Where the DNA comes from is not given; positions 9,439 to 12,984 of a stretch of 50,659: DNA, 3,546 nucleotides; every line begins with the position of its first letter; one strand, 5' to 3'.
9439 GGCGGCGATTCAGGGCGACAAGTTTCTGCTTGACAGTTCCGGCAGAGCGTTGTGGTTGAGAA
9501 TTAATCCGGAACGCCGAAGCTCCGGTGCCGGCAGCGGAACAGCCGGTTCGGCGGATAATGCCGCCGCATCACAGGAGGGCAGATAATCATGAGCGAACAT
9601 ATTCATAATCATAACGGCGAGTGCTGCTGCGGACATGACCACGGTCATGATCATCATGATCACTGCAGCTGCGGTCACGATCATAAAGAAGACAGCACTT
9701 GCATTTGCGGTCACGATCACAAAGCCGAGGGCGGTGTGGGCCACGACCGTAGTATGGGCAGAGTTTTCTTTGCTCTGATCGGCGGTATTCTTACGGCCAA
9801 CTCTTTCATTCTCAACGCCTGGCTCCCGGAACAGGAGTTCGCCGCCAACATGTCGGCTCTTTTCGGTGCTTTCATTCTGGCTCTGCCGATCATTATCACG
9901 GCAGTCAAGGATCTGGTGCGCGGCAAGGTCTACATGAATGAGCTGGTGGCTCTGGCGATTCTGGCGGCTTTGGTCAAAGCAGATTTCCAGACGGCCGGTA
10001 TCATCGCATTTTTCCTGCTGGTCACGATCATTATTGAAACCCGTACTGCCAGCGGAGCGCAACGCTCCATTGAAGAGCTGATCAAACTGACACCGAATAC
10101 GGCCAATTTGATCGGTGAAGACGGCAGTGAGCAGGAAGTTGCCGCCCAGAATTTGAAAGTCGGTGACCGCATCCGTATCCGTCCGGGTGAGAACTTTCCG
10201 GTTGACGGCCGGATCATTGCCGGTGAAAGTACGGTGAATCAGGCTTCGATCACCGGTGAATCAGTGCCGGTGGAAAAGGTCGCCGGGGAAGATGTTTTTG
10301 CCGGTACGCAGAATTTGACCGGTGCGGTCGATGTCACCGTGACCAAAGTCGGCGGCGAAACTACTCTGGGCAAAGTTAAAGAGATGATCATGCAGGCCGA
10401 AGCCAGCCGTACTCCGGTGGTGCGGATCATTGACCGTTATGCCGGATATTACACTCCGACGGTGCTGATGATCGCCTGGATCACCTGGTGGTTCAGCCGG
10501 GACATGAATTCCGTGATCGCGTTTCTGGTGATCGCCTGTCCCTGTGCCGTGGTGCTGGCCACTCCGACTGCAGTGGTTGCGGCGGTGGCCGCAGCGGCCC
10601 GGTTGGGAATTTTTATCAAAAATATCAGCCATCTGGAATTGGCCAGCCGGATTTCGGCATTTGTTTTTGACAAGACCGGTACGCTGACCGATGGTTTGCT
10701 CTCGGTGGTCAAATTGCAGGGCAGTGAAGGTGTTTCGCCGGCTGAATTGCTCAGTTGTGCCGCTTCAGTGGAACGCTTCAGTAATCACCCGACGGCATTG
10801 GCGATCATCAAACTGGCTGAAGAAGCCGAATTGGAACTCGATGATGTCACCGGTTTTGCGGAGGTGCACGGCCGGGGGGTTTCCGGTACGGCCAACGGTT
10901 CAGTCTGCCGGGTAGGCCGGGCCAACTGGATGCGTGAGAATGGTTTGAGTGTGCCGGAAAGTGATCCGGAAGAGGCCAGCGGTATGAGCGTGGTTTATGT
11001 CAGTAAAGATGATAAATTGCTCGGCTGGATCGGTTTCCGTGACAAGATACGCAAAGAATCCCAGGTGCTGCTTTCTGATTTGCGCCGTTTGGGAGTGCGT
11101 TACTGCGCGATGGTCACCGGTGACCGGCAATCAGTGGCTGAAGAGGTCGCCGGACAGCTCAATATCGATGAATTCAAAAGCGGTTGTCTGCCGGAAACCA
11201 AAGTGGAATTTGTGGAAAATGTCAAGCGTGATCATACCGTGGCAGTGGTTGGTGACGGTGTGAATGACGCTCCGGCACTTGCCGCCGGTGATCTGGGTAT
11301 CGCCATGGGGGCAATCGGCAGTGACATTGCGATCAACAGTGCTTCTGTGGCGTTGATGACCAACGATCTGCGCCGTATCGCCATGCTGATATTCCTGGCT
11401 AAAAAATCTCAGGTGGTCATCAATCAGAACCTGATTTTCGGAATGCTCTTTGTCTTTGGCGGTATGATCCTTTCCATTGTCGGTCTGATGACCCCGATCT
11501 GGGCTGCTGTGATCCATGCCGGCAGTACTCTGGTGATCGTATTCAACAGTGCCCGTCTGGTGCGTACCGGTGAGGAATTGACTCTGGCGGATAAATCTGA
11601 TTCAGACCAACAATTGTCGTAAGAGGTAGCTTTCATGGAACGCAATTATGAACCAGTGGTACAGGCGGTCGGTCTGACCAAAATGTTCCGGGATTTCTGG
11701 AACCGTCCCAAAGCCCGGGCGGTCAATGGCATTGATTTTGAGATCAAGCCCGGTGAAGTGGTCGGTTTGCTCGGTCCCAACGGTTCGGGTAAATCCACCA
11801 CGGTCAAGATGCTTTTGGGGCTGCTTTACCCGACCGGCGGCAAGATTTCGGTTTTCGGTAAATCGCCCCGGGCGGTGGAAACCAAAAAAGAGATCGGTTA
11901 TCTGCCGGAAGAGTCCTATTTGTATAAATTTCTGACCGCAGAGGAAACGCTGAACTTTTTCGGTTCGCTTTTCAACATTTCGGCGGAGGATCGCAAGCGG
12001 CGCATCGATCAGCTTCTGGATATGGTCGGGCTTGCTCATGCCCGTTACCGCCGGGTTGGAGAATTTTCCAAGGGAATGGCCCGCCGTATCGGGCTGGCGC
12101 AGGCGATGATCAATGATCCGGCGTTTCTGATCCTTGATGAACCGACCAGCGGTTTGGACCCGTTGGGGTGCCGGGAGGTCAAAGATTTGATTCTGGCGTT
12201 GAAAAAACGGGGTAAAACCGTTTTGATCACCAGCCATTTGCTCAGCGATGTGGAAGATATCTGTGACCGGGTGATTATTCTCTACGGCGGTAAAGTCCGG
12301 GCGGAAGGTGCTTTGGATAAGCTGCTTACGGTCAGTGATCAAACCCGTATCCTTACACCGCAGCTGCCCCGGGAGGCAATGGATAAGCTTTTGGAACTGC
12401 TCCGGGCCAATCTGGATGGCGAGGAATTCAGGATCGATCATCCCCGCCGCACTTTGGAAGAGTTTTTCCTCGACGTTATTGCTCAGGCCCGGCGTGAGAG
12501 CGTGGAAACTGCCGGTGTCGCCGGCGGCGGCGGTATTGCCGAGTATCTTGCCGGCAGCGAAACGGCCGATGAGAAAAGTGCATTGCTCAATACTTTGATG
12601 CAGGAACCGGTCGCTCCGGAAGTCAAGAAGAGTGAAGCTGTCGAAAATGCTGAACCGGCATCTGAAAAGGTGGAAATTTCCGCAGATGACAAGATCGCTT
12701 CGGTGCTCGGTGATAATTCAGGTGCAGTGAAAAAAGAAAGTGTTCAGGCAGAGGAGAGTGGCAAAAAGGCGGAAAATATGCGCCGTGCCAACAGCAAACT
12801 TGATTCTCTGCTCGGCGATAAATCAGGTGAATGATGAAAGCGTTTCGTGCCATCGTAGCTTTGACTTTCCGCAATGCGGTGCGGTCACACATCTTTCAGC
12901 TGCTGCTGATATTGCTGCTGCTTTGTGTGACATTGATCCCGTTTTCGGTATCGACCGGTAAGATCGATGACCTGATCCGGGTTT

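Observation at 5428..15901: Seven-gene operon: three SPFH/band-7 proteins, a His-rich P1B metal ATPase, an ABC-2 exporter and an orphan protein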

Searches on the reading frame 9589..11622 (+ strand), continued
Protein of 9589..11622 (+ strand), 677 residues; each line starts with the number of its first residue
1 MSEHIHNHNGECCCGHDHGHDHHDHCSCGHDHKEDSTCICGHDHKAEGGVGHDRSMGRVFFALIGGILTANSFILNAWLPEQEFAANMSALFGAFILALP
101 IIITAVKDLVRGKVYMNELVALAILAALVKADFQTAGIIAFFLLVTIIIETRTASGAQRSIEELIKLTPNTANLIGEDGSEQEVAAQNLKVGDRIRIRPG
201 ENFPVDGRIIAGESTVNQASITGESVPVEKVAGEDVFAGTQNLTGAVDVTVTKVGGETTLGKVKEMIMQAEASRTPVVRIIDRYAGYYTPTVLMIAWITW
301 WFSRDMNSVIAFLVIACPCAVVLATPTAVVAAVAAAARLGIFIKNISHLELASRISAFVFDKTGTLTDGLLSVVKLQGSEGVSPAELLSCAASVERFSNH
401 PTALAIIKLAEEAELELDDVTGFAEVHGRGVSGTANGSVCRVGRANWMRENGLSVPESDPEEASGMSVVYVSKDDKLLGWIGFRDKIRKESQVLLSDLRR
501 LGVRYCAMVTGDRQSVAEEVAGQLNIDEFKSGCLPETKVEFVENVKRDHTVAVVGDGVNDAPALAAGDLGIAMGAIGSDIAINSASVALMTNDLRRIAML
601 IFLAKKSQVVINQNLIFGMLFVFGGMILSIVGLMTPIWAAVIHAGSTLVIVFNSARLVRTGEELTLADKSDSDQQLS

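Call 115: search_dna_similar(query=window:9589-11619:+, collection=plasmids, mode=protein, max_evalue=1e-60, max_rows=30)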
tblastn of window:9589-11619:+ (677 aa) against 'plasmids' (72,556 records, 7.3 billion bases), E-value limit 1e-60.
The search stops at 5000 records and this limit was reached: more records match than are counted here, and every count below describes the 5000 best-scoring records only.
Records with a match: at least 5000; places in all: 6939; records where one place covers at least 80% of the query: 597.
Best place of each record, by identity: <60% 5000.
By first word of the organism name: Klebsiella 2116; Escherichia 280; Enterobacter 221; Staphylococcus 194; Enterococcus 187; Salmonella 142; Rhizobium 139; Acinetobacter 108; Listeria 103; Sinorhizobium 102; and 305 more.
By predicted mobility (MOB-suite, as given by PLSDB): conjugative 2262; non-mobilizable 1880; mobilizable 858.
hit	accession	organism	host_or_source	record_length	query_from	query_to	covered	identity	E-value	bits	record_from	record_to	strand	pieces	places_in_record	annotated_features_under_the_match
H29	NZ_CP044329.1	Methylocystis rosea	-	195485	54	659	90%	37.0%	1e-87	308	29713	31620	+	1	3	heavy metal translocating P-type ATPase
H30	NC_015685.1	Afipia carboxidovorans OM5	-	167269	40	658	91%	35.2%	6e-90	314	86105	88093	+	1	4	heavy metal translocating P-type ATPase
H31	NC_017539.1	Afipia carboxidovorans OM4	-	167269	40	658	91%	35.2%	6e-90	314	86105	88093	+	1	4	heavy metal translocating P-type ATPase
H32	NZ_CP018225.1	Tardibacter chloracetimidivorans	whole organism,soil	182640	42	658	91%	35.2%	2e-86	304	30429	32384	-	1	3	heavy metal translocating P-type ATPase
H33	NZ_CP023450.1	Rhizorhabdus dicambivorans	soil sample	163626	42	658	91%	35.2%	2e-86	304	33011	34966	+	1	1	heavy metal translocating P-type ATPase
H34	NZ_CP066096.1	Enterobacter hormaechei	surface water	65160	59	658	89%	36.2%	8e-97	334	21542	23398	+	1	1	cation-translocating P-type ATPase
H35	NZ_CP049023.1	Enterobacter hormaechei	surface water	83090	59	658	89%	36.2%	8e-97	334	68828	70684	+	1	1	cation-translocating P-type ATPase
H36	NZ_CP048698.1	Enterobacter hormaechei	surface water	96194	59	658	89%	36.2%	8e-97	334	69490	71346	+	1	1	cation-translocating P-type ATPase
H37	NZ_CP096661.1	Halorussus limi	cell culture,saline soil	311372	41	674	94%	34.3%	1e-66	245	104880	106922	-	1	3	copper-translocating P-type ATPase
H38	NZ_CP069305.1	Shinella sp. PSBB067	monoisolate,Minnesota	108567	64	659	88%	36.4%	6e-79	282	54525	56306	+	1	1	cation-translocating P-type ATPase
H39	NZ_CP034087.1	Methylocystis rosea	cell culture,groundwater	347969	54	659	90%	35.8%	1e-88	310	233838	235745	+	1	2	tetratricopeptide repeat protein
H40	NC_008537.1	Arthrobacter sp. FB24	-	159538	42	665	92%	34.8%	2e-86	304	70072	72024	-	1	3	heavy metal translocating P-type ATPase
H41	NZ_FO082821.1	Pseudorhizobium banfieldiae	-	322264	42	676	94%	34.1%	3e-77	277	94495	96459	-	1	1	heavy metal translocating P-type ATPase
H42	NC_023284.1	Streptomyces sp. F2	-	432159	99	662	83%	38.4%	1e-87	308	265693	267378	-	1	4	cation-translocating P-type ATPase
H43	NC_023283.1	Streptomyces sp. FR1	-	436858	99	662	83%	38.4%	1e-87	308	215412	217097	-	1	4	cation-translocating P-type ATPase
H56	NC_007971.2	Cupriavidus metallidurans CH34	-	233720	43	658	91%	34.9%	7e-80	285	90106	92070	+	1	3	heavy metal translocating P-type ATPase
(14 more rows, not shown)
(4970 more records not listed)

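Call 116: get_annotated_region(hit=H56, flank=300)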
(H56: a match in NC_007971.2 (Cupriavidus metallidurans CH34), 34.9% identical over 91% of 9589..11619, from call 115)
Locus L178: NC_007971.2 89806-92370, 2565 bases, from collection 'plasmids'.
description: Cupriavidus metallidurans CH34 plasmid pMOL30, complete sequence
organism: Cupriavidus metallidurans CH34 (NCBI taxid 266264)
taxonomy: Bacteria; Pseudomonadota; Betaproteobacteria; Burkholderiales; Burkholderiaceae; Cupriavidus; Cupriavidus metallidurans; Cupriavidus metallidurans CH34
host: -; source: -; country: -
typing (MOB-suite, as given by PLSDB): conjugative; replicon rep_cluster_332; relaxase MOBP,MOBP; mating-pair formation MPF_F
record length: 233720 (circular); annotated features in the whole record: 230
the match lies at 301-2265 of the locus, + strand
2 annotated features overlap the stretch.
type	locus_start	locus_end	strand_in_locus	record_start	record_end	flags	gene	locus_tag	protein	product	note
CDS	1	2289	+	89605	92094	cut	-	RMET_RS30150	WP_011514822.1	heavy metal translocating P-type ATPase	-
CDS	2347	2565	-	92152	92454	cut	-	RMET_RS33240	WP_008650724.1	zinc ribbon domain-containing protein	-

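Call 117: get_annotated_region(hit=H34, flank=6000)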
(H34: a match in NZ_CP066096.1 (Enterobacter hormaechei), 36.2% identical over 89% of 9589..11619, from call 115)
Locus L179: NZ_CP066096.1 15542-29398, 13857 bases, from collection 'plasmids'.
description: Enterobacter hormaechei strain Eho-E1 plasmid pEhoE1-2, complete sequence
organism: Enterobacter hormaechei (NCBI taxid 158836)
taxonomy: Bacteria; Pseudomonadota; Gammaproteobacteria; Enterobacterales; Enterobacteriaceae; Enterobacter; Enterobacter hormaechei
host: -; source: surface water; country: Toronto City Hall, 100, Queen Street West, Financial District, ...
typing (MOB-suite, as given by PLSDB): mobilizable; replicon IncR
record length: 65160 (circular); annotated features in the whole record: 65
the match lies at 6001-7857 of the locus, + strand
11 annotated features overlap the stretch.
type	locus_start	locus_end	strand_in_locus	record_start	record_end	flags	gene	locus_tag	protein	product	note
CDS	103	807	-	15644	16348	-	-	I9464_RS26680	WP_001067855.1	IS6-like element IS26 family transposase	GO:0006313 - DNA transposition [Evidence IEA]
CDS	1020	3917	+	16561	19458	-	-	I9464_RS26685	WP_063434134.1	Tn3-like element Tn5403 family transposase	GO:0006313 - DNA transposition [Evidence IEA]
CDS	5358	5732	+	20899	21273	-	antR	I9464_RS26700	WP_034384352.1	antimonite-responsive transcriptional repressor AntR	GO:0006355 - regulation of DNA-templated transcription [Evidence IEA]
CDS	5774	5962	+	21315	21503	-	-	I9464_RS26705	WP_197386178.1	hypothetical protein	-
CDS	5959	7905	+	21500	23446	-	-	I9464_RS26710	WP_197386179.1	cation-translocating P-type ATPase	-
CDS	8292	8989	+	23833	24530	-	-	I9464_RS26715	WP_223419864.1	IS1-like element IS1B family transposase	GO:0006313 - DNA transposition [Evidence IEA]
CDS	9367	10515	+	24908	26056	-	nhaA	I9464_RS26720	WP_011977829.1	Na+/H+ antiporter NhaA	GO:1902600 - proton transmembrane transport [Evidence IEA]; GO:0006814 - sodium ion transport [Evidence IEA]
CDS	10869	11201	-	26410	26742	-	-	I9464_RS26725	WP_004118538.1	multidrug efflux SMR transporter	-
CDS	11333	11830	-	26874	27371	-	-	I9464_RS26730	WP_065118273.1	recombinase family protein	GO:0006310 - DNA recombination [Evidence IEA]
CDS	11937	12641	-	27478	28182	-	-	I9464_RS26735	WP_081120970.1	IS6-like element IS26 family transposase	GO:0006313 - DNA transposition [Evidence IEA]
CDS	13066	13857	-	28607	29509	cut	-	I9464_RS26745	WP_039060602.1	sugar phosphate nucleotidyltransferase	GO:0009058 - biosynthetic process [Evidence IEA]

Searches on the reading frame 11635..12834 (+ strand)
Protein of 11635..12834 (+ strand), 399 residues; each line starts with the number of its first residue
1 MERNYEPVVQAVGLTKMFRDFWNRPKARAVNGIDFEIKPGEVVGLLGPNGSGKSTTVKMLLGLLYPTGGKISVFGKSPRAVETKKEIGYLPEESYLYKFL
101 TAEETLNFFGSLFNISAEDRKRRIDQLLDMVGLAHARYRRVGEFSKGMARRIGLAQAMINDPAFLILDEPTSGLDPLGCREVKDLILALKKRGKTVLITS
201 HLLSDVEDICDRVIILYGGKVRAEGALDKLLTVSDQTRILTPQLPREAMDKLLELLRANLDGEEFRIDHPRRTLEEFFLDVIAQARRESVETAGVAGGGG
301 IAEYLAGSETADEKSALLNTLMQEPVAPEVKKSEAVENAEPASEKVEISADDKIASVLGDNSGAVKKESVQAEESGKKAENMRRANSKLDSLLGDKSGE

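Call 3: search_protein_families(library=pfam, proteins=[window:11635-12834:+], max_evalue=0.01)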
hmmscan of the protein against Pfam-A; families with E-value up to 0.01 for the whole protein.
window:11635-12834:+ (399 aa): 4 families
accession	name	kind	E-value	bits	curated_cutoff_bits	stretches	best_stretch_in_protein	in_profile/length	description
PF00005.33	ABC_tran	-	3.2e-34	118.9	25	1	31-172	2-137/137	ABC transporter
PF13304.12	AAA_21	-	2.5e-10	41.3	27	1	127-201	221-298/304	AAA domain, putative AbiEii toxin, Type IV TA system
PF13555.12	AAA_29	-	0.0012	19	27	1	33-68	15-50/61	P-loop containing region of AAA domain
PF02463.25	SMC_N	-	0.006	16.5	40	0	42-58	26-42/220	RecF/RecN/SMC N terminal domain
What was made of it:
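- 11635..12834 (+): g5: ABC ATPase of the DrrA/GldA/CcmA type with a 109-aa low-complexity, mildly acidic C-terminal tail. First gene of module B. ABC_tran E 3e-34 (call 3).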

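Call 4: search_protein_families(library=ncbifam, proteins=[window:11635-12834:+], max_evalue=0.01)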
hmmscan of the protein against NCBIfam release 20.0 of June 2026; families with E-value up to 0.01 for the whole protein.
window:11635-12834:+ (399 aa): 190 families (the best 25 are shown)
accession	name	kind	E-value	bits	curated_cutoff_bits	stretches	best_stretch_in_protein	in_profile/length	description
TIGR01188.1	drrA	subfamily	2e-63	214.5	312.45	1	26-243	5-225/302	daunorubicin resistance ABC transporter, ATP-binding protein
TIGR03522.1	GldA_ABC_ATP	equivalog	1.4e-60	205.4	402.6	1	26-243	14-231/301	gliding motility-associated ABC transporter ATP-binding subunit GldA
TIGR03740.1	galliderm_ABC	subfamily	1.5e-53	181.8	309.75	1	26-229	12-210/223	lantibiotic protection ABC transporter ATP-binding subunit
NF010060.0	PRK13537.1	equivalog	7.9e-49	166.2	521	1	28-232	29-235/314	nodulation factor ABC transporter ATP-binding protein NodI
NF033858.1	ABC2_perm_RbbA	equivalog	8.8e-49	166.2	1050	1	5-234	263-488/909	ribosome-associated ATPase/putative transporter RbbA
NF010059.0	PRK13536.1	equivalog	4.5e-48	163.7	549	1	28-231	57-262/342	nodulation factor ABC transporter ATP-binding protein NodI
TIGR04406.1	LPS_export_lptB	equivalog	2.2e-46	158.1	240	1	26-232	13-224/239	LPS export ABC transporter ATP-binding protein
TIGR01288.1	nodI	equivalog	2.3e-45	154.9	424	1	29-231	19-223/303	nodulation factor ABC transporter ATP-binding protein NodI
TIGR03864.1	PQQ_ABC_ATP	hypoth_equivalog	4.8e-40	137.5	302.25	1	26-235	13-224/236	ABC transporter, ATP-binding subunit, PQQ-dependent alcohol dehydrogenase system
TIGR04521.1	ECF_ATPase_2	equivalog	1.4e-39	135.8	330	1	26-246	17-248/279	energy-coupling factor transporter ATPase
TIGR04520.1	ECF_ATPase_1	equivalog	2.8e-35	122.1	315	1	25-245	13-238/269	energy-coupling factor transporter ATPase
TIGR01186.1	proV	subfamily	7.1e-35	120.8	326.6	1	28-232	7-219/363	betaine/proline/choline family ABC transporter ATP-binding protein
NF008144.0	PRK10895.1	equivalog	8.2e-35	120.4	381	1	28-236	17-230/241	LPS export ABC transporter ATP-binding protein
NF047565.1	PSM_export_PmtA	equivalog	1.1e-33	116.7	350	1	29-234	16-219/282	phenol-soluble modulin export ABC transporter ATP-binding protein PmtA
NF047568.1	PSM_export_PmtC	equivalog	1.6e-32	113.1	375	1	28-259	14-232/290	phenol-soluble modulin export ABC transporter ATP-binding protein PmtC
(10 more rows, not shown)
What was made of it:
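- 11635..12834 (+): Best NCBIfam hits are DrrA and GldA, below their cut-offs (call 4).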
